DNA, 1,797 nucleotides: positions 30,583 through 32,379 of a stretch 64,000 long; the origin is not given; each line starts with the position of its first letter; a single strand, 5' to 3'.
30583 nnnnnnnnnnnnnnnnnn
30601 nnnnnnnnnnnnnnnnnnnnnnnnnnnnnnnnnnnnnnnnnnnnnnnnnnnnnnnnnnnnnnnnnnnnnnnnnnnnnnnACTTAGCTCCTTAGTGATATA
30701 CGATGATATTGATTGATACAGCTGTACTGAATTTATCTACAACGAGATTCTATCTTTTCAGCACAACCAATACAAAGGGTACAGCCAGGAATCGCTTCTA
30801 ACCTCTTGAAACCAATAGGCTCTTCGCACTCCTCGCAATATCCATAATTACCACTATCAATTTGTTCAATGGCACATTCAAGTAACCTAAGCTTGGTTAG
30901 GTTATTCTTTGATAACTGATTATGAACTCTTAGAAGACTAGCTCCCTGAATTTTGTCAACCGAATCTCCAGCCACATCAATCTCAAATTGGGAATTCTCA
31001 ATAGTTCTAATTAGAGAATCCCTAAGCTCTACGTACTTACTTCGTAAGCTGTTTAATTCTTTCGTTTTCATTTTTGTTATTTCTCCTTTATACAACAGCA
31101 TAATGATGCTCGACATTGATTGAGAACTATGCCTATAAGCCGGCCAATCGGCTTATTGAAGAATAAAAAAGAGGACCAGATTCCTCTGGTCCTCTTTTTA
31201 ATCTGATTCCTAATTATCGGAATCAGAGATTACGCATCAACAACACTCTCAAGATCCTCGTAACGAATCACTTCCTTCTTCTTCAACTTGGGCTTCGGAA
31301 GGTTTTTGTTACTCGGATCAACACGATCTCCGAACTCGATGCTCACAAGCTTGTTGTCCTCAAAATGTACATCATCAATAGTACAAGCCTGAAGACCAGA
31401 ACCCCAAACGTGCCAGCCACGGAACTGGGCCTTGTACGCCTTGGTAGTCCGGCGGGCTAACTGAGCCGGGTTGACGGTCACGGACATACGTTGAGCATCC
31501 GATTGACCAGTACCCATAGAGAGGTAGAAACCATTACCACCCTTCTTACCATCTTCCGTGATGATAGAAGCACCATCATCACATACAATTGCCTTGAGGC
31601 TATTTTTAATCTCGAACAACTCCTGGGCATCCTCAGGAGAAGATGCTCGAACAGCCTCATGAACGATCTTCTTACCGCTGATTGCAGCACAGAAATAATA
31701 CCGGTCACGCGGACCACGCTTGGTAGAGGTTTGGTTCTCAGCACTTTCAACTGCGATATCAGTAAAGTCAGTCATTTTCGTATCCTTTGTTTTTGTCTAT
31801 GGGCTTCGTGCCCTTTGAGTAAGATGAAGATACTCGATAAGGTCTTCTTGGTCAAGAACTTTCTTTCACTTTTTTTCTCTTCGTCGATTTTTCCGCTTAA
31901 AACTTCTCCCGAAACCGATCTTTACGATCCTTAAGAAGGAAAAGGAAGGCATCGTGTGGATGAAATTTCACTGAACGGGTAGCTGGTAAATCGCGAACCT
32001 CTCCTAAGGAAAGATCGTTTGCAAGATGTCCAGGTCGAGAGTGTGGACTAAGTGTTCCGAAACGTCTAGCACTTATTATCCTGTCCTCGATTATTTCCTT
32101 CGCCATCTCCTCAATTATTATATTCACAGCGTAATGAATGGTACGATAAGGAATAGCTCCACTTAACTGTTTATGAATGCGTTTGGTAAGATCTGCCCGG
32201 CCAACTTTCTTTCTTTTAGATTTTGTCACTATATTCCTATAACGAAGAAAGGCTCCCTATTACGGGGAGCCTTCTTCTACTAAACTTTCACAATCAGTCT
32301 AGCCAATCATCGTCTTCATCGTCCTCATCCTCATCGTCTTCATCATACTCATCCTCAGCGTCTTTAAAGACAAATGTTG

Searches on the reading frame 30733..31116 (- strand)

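Call 3: search_protein_families(library=pfam, proteins=[window:30733-31116:-], max_evalue=0.1)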
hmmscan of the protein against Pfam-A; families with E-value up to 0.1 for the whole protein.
window:30733-31116:- (127 aa): 1 family
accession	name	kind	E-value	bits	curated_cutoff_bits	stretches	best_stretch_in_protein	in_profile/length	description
PF01258.23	zf-dskA_traR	-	9.3e-14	51.6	24.9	1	89-123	1-35/36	Prokaryotic dksA/traR C4-type zinc finger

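Call 4: search_protein_families(library=phrogs, proteins=[window:30733-31116:-], max_evalue=0.01)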
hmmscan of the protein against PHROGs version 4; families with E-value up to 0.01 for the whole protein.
window:30733-31116:- (127 aa): 1 family
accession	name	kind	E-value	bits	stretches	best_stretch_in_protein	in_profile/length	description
phrog_54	-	other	1.6e-10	42.1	1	75-125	27-67/75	DksA-like zinc-finger protein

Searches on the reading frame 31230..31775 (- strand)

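Call 3: search_protein_families(library=pfam, proteins=[window:31230-31775:-], max_evalue=0.1)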
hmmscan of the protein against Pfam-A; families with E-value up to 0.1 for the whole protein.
window:31230-31775:- (181 aa): 1 family
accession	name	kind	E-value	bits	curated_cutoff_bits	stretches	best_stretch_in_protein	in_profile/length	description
PF13599.13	Pentapeptide_4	-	0.073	13.6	38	0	114-149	24-59/78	Pentapeptide repeat region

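Call 4: search_protein_families(library=phrogs, proteins=[window:31230-31775:-], max_evalue=0.01)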
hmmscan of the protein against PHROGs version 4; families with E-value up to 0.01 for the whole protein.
window:31230-31775:- (181 aa): 0 families

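Call 40: search_protein_families(library=ncbifam, proteins=[window:31230-31775:-], max_evalue=0.01)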
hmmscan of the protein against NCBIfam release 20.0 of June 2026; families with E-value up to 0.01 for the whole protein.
window:31230-31775:- (181 aa): 0 families

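Call 41: search_protein_families(library=padloc, proteins=[window:31230-31775:-], max_evalue=0.01)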
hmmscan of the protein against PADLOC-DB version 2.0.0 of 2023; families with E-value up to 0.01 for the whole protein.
window:31230-31775:- (181 aa): 0 families

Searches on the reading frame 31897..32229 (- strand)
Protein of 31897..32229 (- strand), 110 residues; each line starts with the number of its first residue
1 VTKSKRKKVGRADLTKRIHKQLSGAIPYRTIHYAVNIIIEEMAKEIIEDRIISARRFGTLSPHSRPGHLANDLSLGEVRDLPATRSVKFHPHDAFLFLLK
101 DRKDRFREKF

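Call 3: search_protein_families(library=pfam, proteins=[window:31897-32229:-], max_evalue=0.1)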
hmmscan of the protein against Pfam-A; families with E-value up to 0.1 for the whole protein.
window:31897-32229:- (110 aa): 1 family
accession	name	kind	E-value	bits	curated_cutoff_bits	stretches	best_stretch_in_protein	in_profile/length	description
PF00216.26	Bac_DNA_binding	-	5.7e-08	33.3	22.4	1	11-95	3-85/90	Bacterial DNA-binding protein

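Call 4: search_protein_families(library=phrogs, proteins=[window:31897-32229:-], max_evalue=0.01)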
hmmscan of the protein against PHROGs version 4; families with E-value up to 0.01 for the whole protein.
window:31897-32229:- (110 aa): 1 family
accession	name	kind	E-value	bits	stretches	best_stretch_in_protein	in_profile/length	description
phrog_379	-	DNA, RNA and nucleotide metabolism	8.1e-07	29.7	1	3-95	24-114/138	DNA binding protein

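Call 40: search_protein_families(library=ncbifam, proteins=[window:31897-32229:-], max_evalue=0.01)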
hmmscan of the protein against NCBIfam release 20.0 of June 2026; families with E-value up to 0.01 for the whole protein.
window:31897-32229:- (110 aa): 2 families
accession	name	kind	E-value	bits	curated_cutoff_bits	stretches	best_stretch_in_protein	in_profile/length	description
NF001222.0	PRK00199.1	equivalog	0.00012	22.2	115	1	12-85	4-76/95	integration host factor subunit beta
TIGR00988.1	hip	equivalog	0.0002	21.6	119.95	1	11-81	3-72/94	integration host factor subunit beta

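Call 41: search_protein_families(library=padloc, proteins=[window:31897-32229:-], max_evalue=0.01)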
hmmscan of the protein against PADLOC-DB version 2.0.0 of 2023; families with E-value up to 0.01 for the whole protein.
window:31897-32229:- (110 aa): 0 families
